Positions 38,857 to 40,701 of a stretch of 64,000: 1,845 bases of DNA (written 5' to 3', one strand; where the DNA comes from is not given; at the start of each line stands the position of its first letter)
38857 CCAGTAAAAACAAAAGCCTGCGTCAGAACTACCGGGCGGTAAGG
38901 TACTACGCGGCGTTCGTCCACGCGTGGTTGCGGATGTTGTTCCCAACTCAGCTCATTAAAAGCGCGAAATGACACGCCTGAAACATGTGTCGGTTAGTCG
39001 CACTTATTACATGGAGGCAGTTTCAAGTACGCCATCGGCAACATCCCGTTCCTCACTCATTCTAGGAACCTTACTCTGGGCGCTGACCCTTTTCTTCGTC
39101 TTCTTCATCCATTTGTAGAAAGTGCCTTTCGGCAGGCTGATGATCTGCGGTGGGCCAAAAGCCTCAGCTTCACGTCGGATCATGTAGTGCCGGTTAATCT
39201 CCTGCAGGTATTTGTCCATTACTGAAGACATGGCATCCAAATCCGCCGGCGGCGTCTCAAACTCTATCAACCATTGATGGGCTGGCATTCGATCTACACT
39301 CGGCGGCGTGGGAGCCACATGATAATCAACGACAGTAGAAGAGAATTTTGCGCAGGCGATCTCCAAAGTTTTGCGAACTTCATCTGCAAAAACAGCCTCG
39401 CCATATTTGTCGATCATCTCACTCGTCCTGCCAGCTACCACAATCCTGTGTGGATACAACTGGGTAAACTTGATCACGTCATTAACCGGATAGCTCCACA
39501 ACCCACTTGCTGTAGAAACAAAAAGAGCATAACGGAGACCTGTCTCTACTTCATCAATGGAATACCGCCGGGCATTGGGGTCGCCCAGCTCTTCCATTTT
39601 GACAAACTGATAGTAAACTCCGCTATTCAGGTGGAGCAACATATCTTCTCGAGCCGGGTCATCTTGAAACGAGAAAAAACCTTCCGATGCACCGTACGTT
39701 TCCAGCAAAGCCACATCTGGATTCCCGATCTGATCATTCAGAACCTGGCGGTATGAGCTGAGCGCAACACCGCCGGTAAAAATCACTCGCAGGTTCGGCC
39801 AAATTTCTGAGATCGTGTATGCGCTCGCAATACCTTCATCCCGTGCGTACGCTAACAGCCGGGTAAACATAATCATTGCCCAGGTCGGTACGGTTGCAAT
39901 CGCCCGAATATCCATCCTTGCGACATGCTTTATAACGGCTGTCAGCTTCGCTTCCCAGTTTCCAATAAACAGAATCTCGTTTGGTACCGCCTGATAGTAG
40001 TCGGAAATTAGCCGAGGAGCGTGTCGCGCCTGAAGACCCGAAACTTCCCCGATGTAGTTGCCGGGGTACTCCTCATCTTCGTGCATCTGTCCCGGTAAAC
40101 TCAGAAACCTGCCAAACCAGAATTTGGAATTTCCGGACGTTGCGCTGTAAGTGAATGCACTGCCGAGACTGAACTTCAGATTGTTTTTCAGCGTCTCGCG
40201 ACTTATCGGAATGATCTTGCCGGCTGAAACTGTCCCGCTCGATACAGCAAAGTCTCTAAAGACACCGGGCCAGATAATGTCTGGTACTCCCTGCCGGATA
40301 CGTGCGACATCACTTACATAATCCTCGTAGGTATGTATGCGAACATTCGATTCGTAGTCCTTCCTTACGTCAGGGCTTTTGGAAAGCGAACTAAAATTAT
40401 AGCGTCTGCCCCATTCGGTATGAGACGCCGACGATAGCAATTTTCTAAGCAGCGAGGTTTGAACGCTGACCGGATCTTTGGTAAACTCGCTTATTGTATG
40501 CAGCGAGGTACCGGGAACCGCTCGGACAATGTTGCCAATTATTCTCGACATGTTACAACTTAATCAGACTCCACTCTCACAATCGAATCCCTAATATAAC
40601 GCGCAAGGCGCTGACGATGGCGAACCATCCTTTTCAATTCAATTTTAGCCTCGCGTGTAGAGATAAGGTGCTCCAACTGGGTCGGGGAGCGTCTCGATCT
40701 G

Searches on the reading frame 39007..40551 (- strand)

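Call 101: search_protein_families(library=pfam, proteins=[window:39007-40551:-], max_evalue=0.00001)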
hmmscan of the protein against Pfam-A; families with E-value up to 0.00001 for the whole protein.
window:39007-40551:- (514 aa): 3 families
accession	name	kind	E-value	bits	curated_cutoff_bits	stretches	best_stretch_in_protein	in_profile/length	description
PF03321.19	GH3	-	2.2e-34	119.5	23.6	1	17-138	2-121/304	GH3 family N-terminal domain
PF23572.1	GH3_C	-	4.8e-19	69.6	23.6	1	391-502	2-118/119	GH3 family C-terminal domain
PF23571.1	GH3_M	-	1.4e-12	47.9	23.6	1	307-367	3-68/75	GH3 family central domain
